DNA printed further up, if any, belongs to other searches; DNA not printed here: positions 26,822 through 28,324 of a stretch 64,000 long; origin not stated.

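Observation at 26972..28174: Bacterial-type sigma54 enhancer-binding AAA+ protein in an archaeal context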

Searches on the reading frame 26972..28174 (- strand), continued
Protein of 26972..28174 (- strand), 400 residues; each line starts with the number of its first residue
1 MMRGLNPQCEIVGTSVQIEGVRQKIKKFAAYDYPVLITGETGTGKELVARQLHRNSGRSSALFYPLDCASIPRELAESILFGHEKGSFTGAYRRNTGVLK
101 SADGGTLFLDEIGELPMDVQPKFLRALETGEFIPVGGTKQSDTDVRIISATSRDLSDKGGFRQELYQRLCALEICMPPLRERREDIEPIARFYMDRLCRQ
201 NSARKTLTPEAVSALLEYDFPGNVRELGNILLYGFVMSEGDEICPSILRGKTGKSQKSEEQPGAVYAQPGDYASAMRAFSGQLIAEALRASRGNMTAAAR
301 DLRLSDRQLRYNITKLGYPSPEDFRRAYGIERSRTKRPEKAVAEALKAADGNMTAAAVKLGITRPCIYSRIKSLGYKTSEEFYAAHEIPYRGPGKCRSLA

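Call 14: find_encoding_contigs(protein=P0003, flank=10000, max_places=4)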
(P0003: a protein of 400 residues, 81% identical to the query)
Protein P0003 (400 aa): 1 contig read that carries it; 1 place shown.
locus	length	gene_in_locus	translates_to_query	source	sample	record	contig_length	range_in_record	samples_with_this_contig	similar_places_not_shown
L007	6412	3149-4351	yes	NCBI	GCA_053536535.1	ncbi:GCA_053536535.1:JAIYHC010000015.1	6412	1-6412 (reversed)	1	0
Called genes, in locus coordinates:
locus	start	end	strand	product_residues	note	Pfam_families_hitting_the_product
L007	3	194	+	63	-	?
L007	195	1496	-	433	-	PF13495:Phage_int_SAM_4, PF00589:Phage_integrase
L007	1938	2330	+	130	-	-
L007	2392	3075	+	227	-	PF00702:Hydrolase, PF13419:HAD_2, PF13242:Hydrolase_like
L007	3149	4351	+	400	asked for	PF00158:Sigma54_activat, PF14532:Sigma54_activ_2, PF07728:AAA_5, PF25601:AAA_lid_14, PF02954:HTH_8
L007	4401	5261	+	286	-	PF01513:NAD_kinase, PF20143:NAD_kinase_C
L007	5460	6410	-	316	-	?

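Call 15: find_encoding_contigs(protein=P0005, flank=10000, max_places=4)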
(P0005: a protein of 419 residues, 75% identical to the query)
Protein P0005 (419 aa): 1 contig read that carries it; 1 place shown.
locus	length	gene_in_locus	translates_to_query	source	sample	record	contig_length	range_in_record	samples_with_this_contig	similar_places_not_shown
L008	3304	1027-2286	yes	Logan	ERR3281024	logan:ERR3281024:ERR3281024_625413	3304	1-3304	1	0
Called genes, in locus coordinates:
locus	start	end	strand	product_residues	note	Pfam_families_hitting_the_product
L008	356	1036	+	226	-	PF00702:Hydrolase, PF12710:HAD (weak), PF13419:HAD_2, PF13242:Hydrolase_like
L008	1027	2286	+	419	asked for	PF00158:Sigma54_activat, PF14532:Sigma54_activ_2, PF07728:AAA_5, PF25601:AAA_lid_14, PF02954:HTH_8 (weak), PF13556:HTH_30 (weak)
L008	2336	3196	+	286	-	PF01513:NAD_kinase, PF20143:NAD_kinase_C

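Call 16: find_encoding_contigs(protein=P0006, flank=10000, max_places=4)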
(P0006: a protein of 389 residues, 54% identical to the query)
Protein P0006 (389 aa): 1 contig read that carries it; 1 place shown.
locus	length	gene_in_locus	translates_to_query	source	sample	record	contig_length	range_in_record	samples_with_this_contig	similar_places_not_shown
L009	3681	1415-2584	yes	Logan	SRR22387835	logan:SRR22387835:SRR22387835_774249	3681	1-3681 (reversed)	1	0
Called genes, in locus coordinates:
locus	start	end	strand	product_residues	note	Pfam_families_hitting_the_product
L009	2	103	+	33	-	?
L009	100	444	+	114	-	-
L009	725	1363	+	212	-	PF00702:Hydrolase, PF13419:HAD_2, PF13242:Hydrolase_like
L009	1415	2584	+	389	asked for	PF00158:Sigma54_activat, PF14532:Sigma54_activ_2, PF07728:AAA_5 (weak), PF25601:AAA_lid_14, PF02954:HTH_8 (faint)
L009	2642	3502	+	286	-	PF01513:NAD_kinase, PF20143:NAD_kinase_C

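Call 17: find_encoding_contigs(protein=P0007, flank=10000, max_places=4)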
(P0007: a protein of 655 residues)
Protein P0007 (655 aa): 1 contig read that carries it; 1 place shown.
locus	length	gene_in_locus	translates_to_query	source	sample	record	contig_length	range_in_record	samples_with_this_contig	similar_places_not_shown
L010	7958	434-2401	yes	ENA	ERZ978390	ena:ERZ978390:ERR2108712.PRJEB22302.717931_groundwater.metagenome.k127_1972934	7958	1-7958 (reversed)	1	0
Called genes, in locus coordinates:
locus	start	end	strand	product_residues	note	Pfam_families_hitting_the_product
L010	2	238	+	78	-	?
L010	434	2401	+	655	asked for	PF00158:Sigma54_activat, PF14532:Sigma54_activ_2, PF00004:AAA (weak), PF25601:AAA_lid_14, PF00158:Sigma54_activat, PF14532:Sigma54_activ_2, PF07728:AAA_5, PF25601:AAA_lid_14, +4 more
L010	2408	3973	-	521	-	-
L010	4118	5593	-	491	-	PF00753:Lactamase_B, PF12706:Lactamase_B_2, PF10996:Beta-Casp (faint), PF07521:RMMBL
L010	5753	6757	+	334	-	PF00459:Inositol_P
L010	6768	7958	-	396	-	?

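Call 19: find_related_loci(query=window:26972-28174:-, collection=genome_contigs, flank=10000)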
Query window:26972-28174:- (400 aa) in genome_contigs; peptide patterns used: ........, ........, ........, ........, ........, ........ (x = any residue, [..] = any of these).
44 stretches matched a pattern, but none encodes a relative of the query by tblastn (E <= 1e-3).
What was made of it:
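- Tried and rejected: genome_contigs scan with the EBP found nothing (call 19).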

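Call 31: search_solved_structures(query=window:26972-28174:-, max_evalue=1e-20, show_alignments=2)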
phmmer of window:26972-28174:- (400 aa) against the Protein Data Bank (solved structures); distinct sequences matched with E-value up to 1e-20: 35.
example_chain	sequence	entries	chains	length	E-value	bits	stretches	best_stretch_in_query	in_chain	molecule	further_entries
3dzd_A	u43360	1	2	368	3.1e-64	220.4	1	8-245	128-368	Transcriptional regulator (NtrC family)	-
4l4u_A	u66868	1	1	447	2.5e-62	214.2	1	10-243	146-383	Transcriptional regulator (NtrC family)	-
1ny6_A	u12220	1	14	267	7e-62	212.7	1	10-242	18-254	transcriptional regulator (NtrC family)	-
4ly6_A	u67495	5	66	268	7.1e-62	212.7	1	10-242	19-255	Transcriptional regulator (NtrC family)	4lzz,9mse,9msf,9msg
9qq6_C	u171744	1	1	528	1e-61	212.2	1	11-316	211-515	Nif-specific regulatory protein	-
1ny5_A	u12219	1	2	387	2.1e-61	211.1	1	10-242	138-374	transcriptional regulator (NtrC family)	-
3m0e_A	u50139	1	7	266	4.7e-61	210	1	10-242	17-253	Transcriptional regulator (NtrC family)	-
1ojl_A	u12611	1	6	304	4.3e-58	200.2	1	11-306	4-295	TRANSCRIPTIONAL REGULATORY PROTEIN ZRAR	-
26jl_A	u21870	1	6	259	1.1e-57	198.9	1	4-231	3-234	Flagellar regulatory protein A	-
6jdl_A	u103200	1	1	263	1.1e-56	195.6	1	11-231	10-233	Nitrogen assimilation regulatory protein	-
6jdi_A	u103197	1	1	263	1.1e-56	195.6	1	11-231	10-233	Nitrogen assimilation regulatory protein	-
5exp_A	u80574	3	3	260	1.4e-56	195.2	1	10-231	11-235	Transcriptional regulator FleQ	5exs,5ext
7ejw_C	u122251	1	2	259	1.9e-56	194.8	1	11-231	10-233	Transcriptional regulator FleQ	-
6j7e_A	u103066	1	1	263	2e-56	194.7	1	11-231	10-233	Nitrogen assimilation regulatory protein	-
8p53_C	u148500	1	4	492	2.3e-56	194.5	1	10-232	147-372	Transcriptional regulator FleQ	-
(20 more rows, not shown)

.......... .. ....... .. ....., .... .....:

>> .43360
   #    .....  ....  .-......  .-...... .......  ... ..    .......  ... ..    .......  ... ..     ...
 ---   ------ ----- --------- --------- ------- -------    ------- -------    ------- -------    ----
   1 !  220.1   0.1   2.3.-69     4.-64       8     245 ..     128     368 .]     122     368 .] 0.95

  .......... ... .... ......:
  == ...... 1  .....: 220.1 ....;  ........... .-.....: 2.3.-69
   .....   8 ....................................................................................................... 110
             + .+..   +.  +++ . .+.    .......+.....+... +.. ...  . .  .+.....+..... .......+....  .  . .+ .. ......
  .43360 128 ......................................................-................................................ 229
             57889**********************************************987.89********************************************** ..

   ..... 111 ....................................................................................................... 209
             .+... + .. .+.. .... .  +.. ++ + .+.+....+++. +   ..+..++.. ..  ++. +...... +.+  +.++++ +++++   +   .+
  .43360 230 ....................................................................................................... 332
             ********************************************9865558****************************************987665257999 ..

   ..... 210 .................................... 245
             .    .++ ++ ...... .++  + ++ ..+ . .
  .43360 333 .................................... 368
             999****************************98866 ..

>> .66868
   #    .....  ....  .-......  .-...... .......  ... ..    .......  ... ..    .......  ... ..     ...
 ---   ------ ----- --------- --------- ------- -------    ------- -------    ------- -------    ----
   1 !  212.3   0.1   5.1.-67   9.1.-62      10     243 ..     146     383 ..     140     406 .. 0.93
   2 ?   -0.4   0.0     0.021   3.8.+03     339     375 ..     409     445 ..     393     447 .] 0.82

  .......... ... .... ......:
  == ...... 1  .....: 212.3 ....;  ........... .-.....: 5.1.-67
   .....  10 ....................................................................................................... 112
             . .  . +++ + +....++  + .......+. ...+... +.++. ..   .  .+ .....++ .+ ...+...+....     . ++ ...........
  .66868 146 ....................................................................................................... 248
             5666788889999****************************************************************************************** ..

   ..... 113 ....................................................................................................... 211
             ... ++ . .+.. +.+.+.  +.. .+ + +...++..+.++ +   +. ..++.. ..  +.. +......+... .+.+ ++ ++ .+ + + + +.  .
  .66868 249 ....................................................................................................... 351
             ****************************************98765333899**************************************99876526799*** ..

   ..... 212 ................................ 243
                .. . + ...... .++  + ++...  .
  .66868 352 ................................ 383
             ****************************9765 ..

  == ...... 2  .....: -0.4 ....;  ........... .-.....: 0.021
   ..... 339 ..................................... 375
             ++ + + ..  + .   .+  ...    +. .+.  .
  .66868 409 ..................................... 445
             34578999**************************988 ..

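Call 48: find_encoding_contigs(protein=P0011, flank=7000, max_places=2)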
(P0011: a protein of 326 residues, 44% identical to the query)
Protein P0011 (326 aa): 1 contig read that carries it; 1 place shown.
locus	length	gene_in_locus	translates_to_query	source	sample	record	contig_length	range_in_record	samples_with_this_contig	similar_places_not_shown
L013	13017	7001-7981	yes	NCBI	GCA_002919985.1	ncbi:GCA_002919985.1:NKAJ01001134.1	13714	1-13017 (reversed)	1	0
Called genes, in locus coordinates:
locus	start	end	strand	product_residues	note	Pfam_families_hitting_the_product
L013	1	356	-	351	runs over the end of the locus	?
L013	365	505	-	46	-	-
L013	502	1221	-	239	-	-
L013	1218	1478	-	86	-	-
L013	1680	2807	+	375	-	PF00685:Sulfotransfer_1, PF13469:Sulfotransfer_3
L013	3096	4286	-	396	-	-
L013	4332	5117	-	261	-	PF04333:MlaA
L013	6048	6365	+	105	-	-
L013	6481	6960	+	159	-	-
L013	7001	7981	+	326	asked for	PF00158:Sigma54_activat, PF14532:Sigma54_activ_2, PF07728:AAA_5, PF25601:AAA_lid_14, PF02954:HTH_8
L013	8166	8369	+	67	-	PF02416:TatA_B_E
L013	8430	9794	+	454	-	PF05140:ResB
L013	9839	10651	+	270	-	PF01578:Cytochrom_C_asm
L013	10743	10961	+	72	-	PF02416:TatA_B_E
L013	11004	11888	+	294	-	PF00483:NTP_transferase, PF12804:NTP_transf_3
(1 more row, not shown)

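Call 49: search_protein_representatives(alignment_id=A2)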
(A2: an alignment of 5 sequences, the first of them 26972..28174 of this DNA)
Query: 5 sequences, 401 profile positions. Proteins with E-value up to 0.001 (for the whole library): 194285; up to 1e-10: 148932; up to 1e-30: 84146. The best 150 are listed.
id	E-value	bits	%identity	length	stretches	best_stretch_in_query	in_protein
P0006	1.9e-211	718.4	-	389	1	2-392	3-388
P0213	1.6e-146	504.6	-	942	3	18-251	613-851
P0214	1.3e-133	462.1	-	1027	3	10-315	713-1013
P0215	1.0e-132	459.2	-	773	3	10-248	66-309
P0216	4.8e-128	443.8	-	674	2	2-247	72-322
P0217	7.8e-126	436.5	-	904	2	25-312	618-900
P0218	9.7e-124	429.6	-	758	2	11-257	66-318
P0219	1.4e-123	429.0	-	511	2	7-317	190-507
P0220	1.8e-122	425.4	-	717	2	10-264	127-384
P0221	2.1e-121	421.9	-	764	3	11-246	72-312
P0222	4.9e-121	420.7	-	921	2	10-244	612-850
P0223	1.6e-117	409.1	-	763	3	4-236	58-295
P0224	9.8e-115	399.9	-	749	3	12-252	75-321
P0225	3.0e-110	385.1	-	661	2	10-246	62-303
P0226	1.6e-109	382.7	-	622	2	12-259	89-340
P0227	1.1e-108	379.9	-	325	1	6-329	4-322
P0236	1.8e-88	313.4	-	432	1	4-393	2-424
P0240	2.2e-87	309.9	-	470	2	6-326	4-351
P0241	5.6e-87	308.5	-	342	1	3-331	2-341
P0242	6.1e-87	308.4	-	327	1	3-331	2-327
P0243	4.5e-86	305.6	-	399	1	2-396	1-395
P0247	3.3e-83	296.1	-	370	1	8-337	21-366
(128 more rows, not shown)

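Call 51: predict_structure(alignment_id=A3)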
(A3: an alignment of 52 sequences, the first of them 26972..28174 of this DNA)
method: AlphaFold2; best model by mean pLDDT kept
length: 400 residues; sequences in the alignment: 52
mean_pLDDT: 89.2   pTM: 0.63
mean pLDDT of the five models: 89.2, 89.2, 88.6, 87.8, 87.7
residues with pLDDT >= 90: 313; 70-90: 46; 50-70: 15; < 50: 26
segments of 3 or more residues with pLDDT < 50: 1-7, 257-270, 396-400
pLDDT, mean of each block of 10 residues (from residue 1): 46 94 97 97 96 97 97 96 92 95 98 97 96 95 97 88 95 97 95 94 96 95 94 96 93 57 44 79 95 93 96 95 93 71 93 91 89 92 93 57
secondary structure, 60 per line:
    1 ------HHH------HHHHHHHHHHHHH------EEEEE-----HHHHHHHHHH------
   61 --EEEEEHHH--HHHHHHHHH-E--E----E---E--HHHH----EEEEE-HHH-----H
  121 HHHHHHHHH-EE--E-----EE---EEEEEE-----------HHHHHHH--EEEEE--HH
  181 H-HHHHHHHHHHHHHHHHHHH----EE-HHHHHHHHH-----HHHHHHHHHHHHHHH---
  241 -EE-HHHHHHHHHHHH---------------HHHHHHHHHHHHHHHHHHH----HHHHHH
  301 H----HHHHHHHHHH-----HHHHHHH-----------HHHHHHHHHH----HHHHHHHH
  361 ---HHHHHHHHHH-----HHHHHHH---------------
elements in order: H16-28 E35-39 H45-54 E63-67 H73-81 H98-101 E106-110 H120-129 E146-151 H163-169 E172-176 H183-201 H209-217 H223-237 H245-256 H272-290 H295-301 H306-315 H321-327 H339-348 H353-360 H364-373 H379-385

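Call 52: find_encoding_contigs(protein=P0242, flank=8000, max_places=3)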
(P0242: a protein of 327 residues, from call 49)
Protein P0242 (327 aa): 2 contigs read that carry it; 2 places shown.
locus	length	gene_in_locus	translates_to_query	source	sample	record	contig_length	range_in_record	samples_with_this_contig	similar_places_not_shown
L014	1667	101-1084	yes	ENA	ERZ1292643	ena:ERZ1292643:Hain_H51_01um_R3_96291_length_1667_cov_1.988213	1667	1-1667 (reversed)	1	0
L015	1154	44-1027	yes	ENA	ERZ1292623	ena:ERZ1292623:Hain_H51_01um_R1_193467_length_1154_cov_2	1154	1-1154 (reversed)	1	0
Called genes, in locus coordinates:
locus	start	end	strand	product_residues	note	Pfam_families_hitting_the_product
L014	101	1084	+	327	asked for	PF00158:Sigma54_activat, PF14532:Sigma54_activ_2, PF07728:AAA_5 (weak), PF02954:HTH_8 (faint), PF25601:AAA_lid_14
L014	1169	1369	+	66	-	PF14542:Acetyltransf_CG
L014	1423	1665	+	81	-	?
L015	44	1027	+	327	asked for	PF00158:Sigma54_activat, PF14532:Sigma54_activ_2, PF07728:AAA_5 (weak), PF02954:HTH_8 (faint), PF25601:AAA_lid_14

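Call 53: list_cluster_members(proteins=[P0236, P0243, P0227, P0241, P0242, P0247, P0240, P0007, P0216, P0215])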
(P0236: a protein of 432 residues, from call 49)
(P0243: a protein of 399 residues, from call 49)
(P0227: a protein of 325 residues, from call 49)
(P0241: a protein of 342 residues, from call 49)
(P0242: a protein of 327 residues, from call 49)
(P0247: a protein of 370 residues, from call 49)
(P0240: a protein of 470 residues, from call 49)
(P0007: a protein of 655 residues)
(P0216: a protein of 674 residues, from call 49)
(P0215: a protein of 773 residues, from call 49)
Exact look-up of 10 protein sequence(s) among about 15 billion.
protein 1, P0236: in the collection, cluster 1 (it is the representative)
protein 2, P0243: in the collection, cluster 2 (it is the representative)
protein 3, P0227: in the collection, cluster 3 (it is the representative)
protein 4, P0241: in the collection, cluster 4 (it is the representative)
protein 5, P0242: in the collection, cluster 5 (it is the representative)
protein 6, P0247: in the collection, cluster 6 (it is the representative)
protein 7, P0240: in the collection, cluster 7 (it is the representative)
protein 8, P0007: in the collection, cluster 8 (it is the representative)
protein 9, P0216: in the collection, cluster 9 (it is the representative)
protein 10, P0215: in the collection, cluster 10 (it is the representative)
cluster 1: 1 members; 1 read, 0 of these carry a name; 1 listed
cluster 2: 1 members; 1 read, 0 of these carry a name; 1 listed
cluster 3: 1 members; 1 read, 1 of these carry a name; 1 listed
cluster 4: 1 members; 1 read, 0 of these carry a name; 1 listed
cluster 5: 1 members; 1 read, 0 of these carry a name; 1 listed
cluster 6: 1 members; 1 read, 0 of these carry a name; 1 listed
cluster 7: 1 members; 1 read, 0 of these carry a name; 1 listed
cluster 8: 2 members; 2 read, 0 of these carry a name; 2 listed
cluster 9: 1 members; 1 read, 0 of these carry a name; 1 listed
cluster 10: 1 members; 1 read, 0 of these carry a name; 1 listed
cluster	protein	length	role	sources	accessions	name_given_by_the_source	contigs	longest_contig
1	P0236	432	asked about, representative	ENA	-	-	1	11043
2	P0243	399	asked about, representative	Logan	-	-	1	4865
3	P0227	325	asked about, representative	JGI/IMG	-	DNA-binding NtrC family response regulator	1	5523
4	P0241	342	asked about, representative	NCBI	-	-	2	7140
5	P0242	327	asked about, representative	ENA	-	-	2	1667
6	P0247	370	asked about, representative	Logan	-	-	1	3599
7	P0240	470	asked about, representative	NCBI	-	-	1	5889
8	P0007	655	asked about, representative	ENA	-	-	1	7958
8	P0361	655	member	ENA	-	-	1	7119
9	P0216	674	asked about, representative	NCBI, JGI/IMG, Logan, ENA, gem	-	-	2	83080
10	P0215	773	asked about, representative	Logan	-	-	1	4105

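Call 54: find_encoding_contigs(protein=P0236, flank=10000, max_places=1)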
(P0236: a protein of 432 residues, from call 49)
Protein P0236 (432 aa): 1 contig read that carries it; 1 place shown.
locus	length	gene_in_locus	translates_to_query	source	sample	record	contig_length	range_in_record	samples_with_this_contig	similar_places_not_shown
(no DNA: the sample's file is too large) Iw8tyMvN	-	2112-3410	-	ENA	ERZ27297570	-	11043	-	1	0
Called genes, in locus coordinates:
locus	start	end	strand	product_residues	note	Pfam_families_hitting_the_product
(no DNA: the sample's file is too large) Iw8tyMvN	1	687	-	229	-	?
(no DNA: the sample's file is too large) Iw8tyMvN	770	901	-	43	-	-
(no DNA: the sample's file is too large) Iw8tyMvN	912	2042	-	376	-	PF02812:ELFV_dehydrog_N, PF00208:ELFV_dehydrog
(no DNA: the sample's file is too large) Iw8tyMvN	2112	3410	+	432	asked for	PF00004:AAA (faint), PF00158:Sigma54_activat, PF14532:Sigma54_activ_2, PF07724:AAA_2, PF07728:AAA_5, PF02954:HTH_8 (faint), PF25601:AAA_lid_14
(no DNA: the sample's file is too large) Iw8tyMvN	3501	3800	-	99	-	-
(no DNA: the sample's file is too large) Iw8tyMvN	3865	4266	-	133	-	-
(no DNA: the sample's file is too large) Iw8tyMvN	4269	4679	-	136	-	PF01592:NifU_N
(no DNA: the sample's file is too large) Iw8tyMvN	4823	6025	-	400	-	PF00155:Aminotran_1_2 (weak), PF00266:Aminotran_5, PF01041:DegT_DnrJ_EryC1, PF01053:Cys_Met_Meta_PP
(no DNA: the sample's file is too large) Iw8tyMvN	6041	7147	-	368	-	PF19295:SufBD_N (faint), PF01458:SUFBD_core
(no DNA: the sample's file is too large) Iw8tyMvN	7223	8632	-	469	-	PF19295:SufBD_N, PF01458:SUFBD_core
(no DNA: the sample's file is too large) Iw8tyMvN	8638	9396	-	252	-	PF02463:SMC_N, PF00005:ABC_tran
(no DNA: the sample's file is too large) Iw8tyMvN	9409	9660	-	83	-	-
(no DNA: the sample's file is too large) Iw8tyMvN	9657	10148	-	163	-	PF03551:PadR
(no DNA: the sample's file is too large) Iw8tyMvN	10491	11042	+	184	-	?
